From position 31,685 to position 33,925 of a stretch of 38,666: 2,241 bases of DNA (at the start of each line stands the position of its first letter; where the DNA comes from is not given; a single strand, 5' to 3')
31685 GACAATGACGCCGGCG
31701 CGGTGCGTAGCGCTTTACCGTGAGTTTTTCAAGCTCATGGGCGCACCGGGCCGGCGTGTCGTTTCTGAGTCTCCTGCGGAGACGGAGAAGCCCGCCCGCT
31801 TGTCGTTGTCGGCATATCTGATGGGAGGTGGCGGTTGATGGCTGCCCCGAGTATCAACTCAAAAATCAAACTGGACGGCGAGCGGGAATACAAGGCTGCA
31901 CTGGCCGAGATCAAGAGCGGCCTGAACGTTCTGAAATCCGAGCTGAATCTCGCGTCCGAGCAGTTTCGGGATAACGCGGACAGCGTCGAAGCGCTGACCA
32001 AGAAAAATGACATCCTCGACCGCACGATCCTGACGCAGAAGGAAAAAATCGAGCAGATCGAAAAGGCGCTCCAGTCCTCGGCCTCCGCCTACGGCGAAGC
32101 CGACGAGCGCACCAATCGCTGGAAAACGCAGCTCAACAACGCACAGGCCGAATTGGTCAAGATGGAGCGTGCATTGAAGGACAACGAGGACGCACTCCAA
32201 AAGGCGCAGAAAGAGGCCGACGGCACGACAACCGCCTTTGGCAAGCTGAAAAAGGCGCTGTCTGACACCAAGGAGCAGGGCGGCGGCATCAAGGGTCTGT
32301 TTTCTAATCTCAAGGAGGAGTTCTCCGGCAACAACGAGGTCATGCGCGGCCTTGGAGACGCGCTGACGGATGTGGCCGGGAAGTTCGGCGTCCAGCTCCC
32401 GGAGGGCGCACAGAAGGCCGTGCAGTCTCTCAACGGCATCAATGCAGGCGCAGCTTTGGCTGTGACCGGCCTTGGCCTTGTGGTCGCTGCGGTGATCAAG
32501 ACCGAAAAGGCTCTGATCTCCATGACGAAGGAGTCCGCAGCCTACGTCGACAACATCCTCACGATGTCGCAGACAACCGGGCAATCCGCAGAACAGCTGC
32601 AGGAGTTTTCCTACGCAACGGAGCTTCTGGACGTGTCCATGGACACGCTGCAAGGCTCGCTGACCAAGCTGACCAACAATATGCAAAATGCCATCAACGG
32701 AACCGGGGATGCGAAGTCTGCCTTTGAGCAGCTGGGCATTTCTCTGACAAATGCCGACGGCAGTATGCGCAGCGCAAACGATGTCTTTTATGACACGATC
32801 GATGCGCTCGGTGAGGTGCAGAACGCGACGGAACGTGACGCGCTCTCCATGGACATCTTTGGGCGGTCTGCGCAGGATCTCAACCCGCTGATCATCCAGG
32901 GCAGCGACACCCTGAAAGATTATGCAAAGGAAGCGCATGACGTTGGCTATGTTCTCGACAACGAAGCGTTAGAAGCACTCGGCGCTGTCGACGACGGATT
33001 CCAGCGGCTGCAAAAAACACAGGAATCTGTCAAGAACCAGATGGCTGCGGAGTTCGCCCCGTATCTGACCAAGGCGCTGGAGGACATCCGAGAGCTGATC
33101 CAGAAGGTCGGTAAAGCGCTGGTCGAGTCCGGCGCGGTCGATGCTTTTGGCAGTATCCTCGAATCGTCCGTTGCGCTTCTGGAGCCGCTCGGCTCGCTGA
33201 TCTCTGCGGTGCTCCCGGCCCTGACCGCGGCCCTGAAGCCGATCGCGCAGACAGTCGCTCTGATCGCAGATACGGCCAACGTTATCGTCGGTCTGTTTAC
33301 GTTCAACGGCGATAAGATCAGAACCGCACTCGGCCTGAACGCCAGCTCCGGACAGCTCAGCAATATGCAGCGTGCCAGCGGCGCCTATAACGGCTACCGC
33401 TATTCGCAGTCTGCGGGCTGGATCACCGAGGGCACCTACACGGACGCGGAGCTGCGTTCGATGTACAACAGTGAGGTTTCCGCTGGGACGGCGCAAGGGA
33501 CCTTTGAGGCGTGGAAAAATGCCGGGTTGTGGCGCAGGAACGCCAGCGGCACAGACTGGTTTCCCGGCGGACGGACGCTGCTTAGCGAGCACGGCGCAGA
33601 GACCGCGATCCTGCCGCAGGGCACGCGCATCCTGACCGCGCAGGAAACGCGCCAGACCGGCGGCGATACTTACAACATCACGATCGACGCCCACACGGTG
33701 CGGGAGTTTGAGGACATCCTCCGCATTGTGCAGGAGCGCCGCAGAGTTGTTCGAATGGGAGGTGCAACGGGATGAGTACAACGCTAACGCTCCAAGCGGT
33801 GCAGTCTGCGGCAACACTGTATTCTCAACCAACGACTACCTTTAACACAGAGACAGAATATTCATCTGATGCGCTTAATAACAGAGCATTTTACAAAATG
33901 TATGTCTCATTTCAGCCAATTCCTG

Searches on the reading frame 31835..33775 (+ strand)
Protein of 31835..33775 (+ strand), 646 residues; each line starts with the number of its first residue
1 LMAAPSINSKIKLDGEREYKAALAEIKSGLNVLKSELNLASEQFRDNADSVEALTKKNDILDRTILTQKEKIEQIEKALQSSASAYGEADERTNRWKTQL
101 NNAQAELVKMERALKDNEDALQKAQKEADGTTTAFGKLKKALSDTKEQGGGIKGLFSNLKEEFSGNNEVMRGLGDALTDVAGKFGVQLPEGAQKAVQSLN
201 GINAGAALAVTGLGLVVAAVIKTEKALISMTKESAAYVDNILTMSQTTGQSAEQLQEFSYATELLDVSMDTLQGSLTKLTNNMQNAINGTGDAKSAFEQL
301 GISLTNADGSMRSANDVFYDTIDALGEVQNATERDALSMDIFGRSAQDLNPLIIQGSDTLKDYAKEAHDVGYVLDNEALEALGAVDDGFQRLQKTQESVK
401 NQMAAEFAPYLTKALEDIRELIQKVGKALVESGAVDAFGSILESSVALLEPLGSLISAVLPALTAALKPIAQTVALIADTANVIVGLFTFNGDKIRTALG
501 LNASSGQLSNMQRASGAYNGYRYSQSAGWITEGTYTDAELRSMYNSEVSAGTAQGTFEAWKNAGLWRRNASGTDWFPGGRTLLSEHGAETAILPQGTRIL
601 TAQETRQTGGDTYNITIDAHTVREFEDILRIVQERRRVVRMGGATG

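Call 67: search_protein_families(library=pfam, proteins=[window:31835-33775:+], max_evalue=0.001)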
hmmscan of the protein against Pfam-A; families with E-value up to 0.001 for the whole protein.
window:31835-33775:+ (646 aa): 2 families
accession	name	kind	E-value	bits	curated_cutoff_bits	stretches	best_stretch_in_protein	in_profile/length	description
PF10145.14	PhageMin_Tail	-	1.1e-06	29.1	33.2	1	167-343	33-201/201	Phage-related minor tail protein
PF08614.16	ATG16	-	0.00084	20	33.7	0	16-128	69-181/200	Autophagy protein 16 (ATG16)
